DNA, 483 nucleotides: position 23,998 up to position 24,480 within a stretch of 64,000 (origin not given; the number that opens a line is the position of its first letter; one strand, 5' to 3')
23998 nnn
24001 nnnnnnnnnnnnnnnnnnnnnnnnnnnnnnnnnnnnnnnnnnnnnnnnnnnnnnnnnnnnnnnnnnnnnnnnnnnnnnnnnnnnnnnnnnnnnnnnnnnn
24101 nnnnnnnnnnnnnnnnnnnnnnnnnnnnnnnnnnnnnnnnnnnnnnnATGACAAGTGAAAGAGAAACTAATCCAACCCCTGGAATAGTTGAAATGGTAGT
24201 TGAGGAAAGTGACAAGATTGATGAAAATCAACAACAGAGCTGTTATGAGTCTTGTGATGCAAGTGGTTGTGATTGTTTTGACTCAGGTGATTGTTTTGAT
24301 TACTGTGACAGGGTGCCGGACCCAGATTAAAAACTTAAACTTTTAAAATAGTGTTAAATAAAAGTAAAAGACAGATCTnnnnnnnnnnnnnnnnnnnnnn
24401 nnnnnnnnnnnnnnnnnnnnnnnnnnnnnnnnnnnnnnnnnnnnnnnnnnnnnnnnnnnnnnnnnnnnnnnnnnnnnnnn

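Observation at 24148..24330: Acidic six-cysteine 60-aa peptide that looks like a RiPP precursor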

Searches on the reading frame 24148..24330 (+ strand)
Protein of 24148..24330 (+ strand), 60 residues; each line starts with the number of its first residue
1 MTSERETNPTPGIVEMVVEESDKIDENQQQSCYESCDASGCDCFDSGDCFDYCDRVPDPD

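Call 3: search_protein_families(library=pfam, proteins=[window:24148-24330:+], max_evalue=0.1)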
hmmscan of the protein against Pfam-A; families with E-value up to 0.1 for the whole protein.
window:24148-24330:+ (60 aa): 0 families

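Call 4: search_protein_families(library=ncbifam, proteins=[window:24148-24330:+], max_evalue=0.1)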
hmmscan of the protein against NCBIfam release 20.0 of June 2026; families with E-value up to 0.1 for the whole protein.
window:24148-24330:+ (60 aa): 0 families

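Call 8: find_homologous_proteins(query=window:24148-24330:+, max_evalue=10)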
Query window:24148-24330:+ (60 aa): 5 proteins with E <= 10 among 5 candidates.
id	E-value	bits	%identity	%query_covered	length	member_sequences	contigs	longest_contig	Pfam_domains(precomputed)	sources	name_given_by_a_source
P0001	1.7e-33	131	100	100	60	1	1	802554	-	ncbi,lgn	-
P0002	8.2e-14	69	56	98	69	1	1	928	-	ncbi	-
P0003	1.8e-13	68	59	92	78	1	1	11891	-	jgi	jgi:hypothetical protein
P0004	1.4e-10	58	54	90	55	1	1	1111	-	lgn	-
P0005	3.5e-7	48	51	95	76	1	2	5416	-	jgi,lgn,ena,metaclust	metaclust:\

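Call 10: find_encoding_contigs(protein=P0003, flank=8000)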
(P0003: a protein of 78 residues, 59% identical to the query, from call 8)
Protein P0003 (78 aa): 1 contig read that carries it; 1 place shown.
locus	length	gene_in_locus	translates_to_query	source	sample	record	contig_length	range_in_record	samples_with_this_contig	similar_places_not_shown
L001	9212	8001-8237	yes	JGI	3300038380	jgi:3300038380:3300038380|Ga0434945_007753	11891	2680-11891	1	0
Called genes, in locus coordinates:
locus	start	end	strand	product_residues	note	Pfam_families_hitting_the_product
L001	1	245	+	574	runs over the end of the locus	PF03717:PBP_dimer, PF00905:Transpeptidase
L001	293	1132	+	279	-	-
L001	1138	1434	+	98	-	-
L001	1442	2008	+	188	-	PF01272:GreA_GreB (weak)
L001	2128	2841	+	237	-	-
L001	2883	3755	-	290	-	PF03331:LpxC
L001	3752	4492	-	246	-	PF03781:FGE-sulfatase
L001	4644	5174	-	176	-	-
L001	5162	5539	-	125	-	-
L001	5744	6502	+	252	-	PF01381:HTH_3, PF12844:HTH_19, PF13560:HTH_31, PF00293:NUDIX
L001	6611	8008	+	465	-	PF04055:Radical_SAM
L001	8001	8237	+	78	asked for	-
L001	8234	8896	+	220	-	-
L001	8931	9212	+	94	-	?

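Call 11: find_encoding_contigs(protein=P0005, flank=8000)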
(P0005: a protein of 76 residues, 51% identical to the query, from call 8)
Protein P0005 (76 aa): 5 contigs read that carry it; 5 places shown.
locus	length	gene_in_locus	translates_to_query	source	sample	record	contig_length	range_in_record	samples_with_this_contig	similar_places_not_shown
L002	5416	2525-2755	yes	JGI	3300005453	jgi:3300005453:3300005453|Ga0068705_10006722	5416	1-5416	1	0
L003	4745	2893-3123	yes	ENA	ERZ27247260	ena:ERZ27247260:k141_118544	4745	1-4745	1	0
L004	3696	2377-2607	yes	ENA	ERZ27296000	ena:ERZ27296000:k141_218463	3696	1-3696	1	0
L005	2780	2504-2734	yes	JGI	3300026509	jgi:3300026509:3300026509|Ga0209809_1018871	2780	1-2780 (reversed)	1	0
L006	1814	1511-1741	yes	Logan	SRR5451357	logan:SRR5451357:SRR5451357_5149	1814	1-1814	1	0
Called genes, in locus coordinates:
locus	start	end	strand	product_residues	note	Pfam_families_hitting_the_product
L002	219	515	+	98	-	PF13565:HTH_32 (weak)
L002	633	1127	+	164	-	PF13683:rve_3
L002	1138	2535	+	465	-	PF04055:Radical_SAM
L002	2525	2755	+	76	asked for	-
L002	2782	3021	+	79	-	-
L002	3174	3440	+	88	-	-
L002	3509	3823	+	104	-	PF14076:DUF4258 (weak)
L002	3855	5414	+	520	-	?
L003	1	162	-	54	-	?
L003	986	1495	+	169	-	PF13683:rve_3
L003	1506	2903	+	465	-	PF04055:Radical_SAM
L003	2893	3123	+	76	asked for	-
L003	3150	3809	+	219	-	-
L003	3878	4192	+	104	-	PF14076:DUF4258 (weak)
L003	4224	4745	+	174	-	?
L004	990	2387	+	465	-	PF04055:Radical_SAM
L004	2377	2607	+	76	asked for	-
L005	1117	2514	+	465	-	PF04055:Radical_SAM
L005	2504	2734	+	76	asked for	-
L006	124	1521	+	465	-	PF04055:Radical_SAM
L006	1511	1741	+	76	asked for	-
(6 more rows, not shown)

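Call 12: find_encoding_contigs(protein=P0001, flank=10000)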
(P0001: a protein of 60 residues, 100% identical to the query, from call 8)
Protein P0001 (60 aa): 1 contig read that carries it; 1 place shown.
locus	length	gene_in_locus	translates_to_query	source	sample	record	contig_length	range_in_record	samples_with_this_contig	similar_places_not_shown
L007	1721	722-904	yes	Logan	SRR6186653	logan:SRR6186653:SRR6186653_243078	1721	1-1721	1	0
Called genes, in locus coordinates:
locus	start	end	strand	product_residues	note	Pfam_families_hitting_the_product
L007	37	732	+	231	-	-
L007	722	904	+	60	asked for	-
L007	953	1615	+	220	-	-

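Call 15: search_protein_families(library=ncbifam, proteins=[L003:1506-2903:+, L001:6599-8008:+, L003:3150-3809:+, L003:2893-3123:+, L001:8001-8237:+], max_evalue=0.01)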
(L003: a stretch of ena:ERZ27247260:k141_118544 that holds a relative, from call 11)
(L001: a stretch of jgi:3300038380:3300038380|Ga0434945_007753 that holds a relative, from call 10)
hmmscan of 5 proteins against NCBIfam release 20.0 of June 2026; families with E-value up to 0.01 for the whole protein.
L003:1506-2903:+ (465 aa): 65 families (the best 25 are shown)
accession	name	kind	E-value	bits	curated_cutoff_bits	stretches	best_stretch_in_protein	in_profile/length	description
TIGR03962.1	mycofact_rSAM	equivalog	1.9e-30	106.2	265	1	27-365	6-336/339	mycofactocin radical SAM maturase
TIGR04545.1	rSAM_ahbD_hemeb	equivalog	7.3e-27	94.7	500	1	36-362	3-337/339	heme b synthase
TIGR04055.1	rSAM_NirJ2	equivalog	3.8e-26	92.4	500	1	36-362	3-324/326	putative heme d1 biosynthesis radical SAM protein NirJ2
TIGR04303.1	GeoRSP_rSAM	equivalog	1.3e-23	84.1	400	1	29-360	1-324/325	GeoRSP system radical SAM/SPASM protein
TIGR04053.2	TIGR04053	equivalog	4.3e-23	82.2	395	2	31-209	6-182/366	TIGR04053 family radical SAM/SPASM domain-containing protein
TIGR02109.1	PQQ_syn_pqqE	equivalog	2.1e-22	79.6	381.35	2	29-194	3-163/358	pyrroloquinoline quinone biosynthesis protein PqqE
TIGR04347.1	pseudo_SAM_Halo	equivalog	7.8e-21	74.8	525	2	35-240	40-239/390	TIGR04347 family pseudo-SAM/SPASM protein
NF047865.1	rSAM_PapB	equivalog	2.5e-18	66.4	340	1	38-356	8-330/330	PapB family radical SAM/SPASM ranthipeptide maturase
TIGR04250.1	SCM_rSAM_ScmE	equivalog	4.2e-18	65.4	400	1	32-358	2-343/358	SynChlorMet cassette radical SAM/SPASM protein ScmE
NF012164.0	AlbA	equivalog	6.1e-18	64.5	850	1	30-295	110-358/442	subtilosin maturase AlbA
TIGR04546.1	rSAM_ahbC_deAc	equivalog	1.3e-17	63.7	650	1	35-196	41-196/390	12,18-didecarboxysiroheme deacetylase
TIGR02666.1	moaA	equivalog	3e-17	62.6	284.05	1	38-202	15-182/336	GTP 3',8-cyclase MoaA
TIGR04340.1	rSAM_ACGX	hypoth_equivalog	3.4e-17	62.7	400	1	34-360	4-337/341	radical SAM/SPASM domain protein, ACGX system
NF041298.1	rSAM_mat_DynA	equivalog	1.2e-16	60.6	450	1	40-361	8-340/356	dynobactin maturation radical SAM/SPASM protein DynA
TIGR02668.1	moaA_archaeal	equivalog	1.5e-16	60.2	325.25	1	35-238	12-212/303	GTP 3',8-cyclase MoaA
TIGR03906.1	quino_hemo_SAM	equivalog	2.2e-13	49.7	453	1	34-362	95-435/467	quinohemoprotein amine dehydrogenase maturation protein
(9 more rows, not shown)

L001:6599-8008:+ (469 aa): 60 families (the best 25 are shown)
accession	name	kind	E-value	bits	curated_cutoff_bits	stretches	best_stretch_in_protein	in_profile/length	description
TIGR04545.1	rSAM_ahbD_hemeb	equivalog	1.1e-32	113.8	500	1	43-370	2-337/339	heme b synthase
TIGR04055.1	rSAM_NirJ2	equivalog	6e-30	104.9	500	1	43-370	2-324/326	putative heme d1 biosynthesis radical SAM protein NirJ2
TIGR03962.1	mycofact_rSAM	equivalog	6.8e-28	97.8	265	1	35-372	6-335/339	mycofactocin radical SAM maturase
TIGR04303.1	GeoRSP_rSAM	equivalog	7.9e-27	94.7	400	1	37-368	1-324/325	GeoRSP system radical SAM/SPASM protein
TIGR04053.2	TIGR04053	equivalog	6.6e-26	91.4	395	2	38-217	5-182/366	TIGR04053 family radical SAM/SPASM domain-containing protein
TIGR04347.1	pseudo_SAM_Halo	equivalog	1.9e-25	90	525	2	37-251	35-242/390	TIGR04347 family pseudo-SAM/SPASM protein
TIGR02109.1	PQQ_syn_pqqE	equivalog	7.2e-25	87.7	381.35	1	36-371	2-333/358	pyrroloquinoline quinone biosynthesis protein PqqE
TIGR04546.1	rSAM_ahbC_deAc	equivalog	2.3e-22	79.4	650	2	39-209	38-201/390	12,18-didecarboxysiroheme deacetylase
TIGR04250.1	SCM_rSAM_ScmE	equivalog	1.2e-20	73.7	400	1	40-366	2-343/358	SynChlorMet cassette radical SAM/SPASM protein ScmE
TIGR04051.1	rSAM_NirJ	equivalog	1.6e-20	73.4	515.45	2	43-216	4-171/354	heme d1 biosynthesis radical SAM protein NirJ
NF041298.1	rSAM_mat_DynA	equivalog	9.1e-19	67.6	450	1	48-369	8-340/356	dynobactin maturation radical SAM/SPASM protein DynA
TIGR04054.1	rSAM_NirJ1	equivalog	9.7e-19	67.2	650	1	38-210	34-199/387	putative heme d1 biosynthesis radical SAM protein NirJ1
TIGR04133.1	rSAM_w_lipo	hypoth_equivalog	1.6e-18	66.8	425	1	42-349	25-330/350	TIGR04133 family radical SAM/SPASM protein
TIGR04083.1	rSAM_pep_methan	hypoth_equivalog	1.8e-18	66.6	300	1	51-374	10-335/376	TIGR04083 family peptide-modifying radical SAM enzyme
TIGR04340.1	rSAM_ACGX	hypoth_equivalog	2.9e-18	66.2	400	1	42-368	4-337/341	radical SAM/SPASM domain protein, ACGX system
NF047865.1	rSAM_PapB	equivalog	7.4e-18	64.9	340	1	47-364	9-330/330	PapB family radical SAM/SPASM ranthipeptide maturase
TIGR03906.1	quino_hemo_SAM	equivalog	3.7e-15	55.5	453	1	42-370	95-435/467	quinohemoprotein amine dehydrogenase maturation protein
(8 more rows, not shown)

L003:3150-3809:+ (219 aa): 0 families

L003:2893-3123:+ (76 aa): 0 families

L001:8001-8237:+ (78 aa): 0 families

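Call 16: search_protein_families(library=pfam, proteins=[L003:1506-2903:+, L001:6599-8008:+, L003:3150-3809:+, L001:8234-8896:+], max_evalue=0.1)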
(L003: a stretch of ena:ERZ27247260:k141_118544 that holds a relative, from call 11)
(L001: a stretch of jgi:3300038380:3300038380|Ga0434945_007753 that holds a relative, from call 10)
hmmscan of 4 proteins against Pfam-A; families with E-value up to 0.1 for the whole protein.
L003:1506-2903:+ (465 aa): 3 families
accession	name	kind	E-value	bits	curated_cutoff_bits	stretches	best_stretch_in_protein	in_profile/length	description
PF04055.27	Radical_SAM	-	1.5e-20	74.5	29.5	1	38-187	2-152/166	Radical SAM superfamily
PF13353.11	Fer4_12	-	0.00027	21.7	22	1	43-113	15-82/137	4Fe-4S single cluster domain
PF13186.11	SPASM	-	0.0019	18.9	21.5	1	275-332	1-66/67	Iron-sulfur cluster-binding domain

L001:6599-8008:+ (469 aa): 3 families
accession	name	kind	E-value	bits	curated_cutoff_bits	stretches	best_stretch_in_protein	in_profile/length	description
PF04055.27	Radical_SAM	-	1e-19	71.7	29.5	1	46-205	2-163/166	Radical SAM superfamily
PF13353.11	Fer4_12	-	3.2e-05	24.7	22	1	51-141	15-98/137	4Fe-4S single cluster domain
PF13186.11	SPASM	-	0.0096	16.6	21.5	0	283-340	1-66/67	Iron-sulfur cluster-binding domain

L003:3150-3809:+ (219 aa): 1 family
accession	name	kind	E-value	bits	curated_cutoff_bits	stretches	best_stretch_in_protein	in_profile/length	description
PF10263.15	SprT-like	-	0.075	13.3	25.6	0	136-178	55-95/108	SprT-like family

L001:8234-8896:+ (220 aa): 1 family
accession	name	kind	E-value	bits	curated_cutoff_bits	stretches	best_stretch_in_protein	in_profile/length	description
PF13769.11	Virulence_fact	-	0.023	15.5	25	1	34-84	16-64/81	Virulence factor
